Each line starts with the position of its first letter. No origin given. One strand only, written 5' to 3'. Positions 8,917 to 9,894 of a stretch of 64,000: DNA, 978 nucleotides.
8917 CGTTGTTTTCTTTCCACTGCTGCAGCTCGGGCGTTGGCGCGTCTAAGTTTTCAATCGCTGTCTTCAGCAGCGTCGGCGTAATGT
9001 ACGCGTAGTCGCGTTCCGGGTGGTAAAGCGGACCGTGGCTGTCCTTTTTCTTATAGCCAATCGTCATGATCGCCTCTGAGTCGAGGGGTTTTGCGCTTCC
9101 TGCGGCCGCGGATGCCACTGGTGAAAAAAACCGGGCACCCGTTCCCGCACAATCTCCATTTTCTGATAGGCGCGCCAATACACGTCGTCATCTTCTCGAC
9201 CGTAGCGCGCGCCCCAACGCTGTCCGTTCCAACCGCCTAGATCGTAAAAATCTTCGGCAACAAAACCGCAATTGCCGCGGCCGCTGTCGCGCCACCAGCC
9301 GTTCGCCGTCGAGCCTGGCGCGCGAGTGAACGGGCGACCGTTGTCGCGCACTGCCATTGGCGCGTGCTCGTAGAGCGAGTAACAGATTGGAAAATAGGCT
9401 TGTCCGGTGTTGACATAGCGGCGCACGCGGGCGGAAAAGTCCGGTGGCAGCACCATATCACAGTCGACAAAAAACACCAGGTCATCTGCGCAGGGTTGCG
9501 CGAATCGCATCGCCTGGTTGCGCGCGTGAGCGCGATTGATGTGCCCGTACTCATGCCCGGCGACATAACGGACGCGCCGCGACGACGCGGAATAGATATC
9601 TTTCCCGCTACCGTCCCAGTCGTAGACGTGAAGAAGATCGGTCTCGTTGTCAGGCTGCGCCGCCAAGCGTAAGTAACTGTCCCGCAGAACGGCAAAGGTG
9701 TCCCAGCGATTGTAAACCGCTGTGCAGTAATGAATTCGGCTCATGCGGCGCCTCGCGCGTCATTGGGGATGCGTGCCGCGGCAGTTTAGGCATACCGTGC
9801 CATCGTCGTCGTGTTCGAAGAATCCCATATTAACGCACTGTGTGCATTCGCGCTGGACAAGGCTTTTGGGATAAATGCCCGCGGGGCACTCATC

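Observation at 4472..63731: Genome-wide, evenly spaced 12-bp palindrome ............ written into coding genes in all three frames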

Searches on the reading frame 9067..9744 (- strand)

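Call 35: search_protein_families(library=pfam, proteins=[window:9067-9744:-], max_evalue=0.01)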
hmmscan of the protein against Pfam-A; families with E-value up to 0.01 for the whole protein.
window:9067-9744:- (226 aa): 3 families
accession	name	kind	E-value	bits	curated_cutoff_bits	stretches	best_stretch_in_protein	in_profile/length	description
PF05679.22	CHGN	-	3.4e-16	59.6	23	1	56-223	326-494/512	Chondroitin N-acetylgalactosaminyltransferase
PF02709.20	Glyco_transf_7C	-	0.0013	18.7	23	1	155-200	21-64/78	N-terminal domain of galactosyltransferase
PF00535.33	Glycos_transf_2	-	0.0041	17.5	23.3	1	9-116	5-108/168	Glycosyl transferase family 2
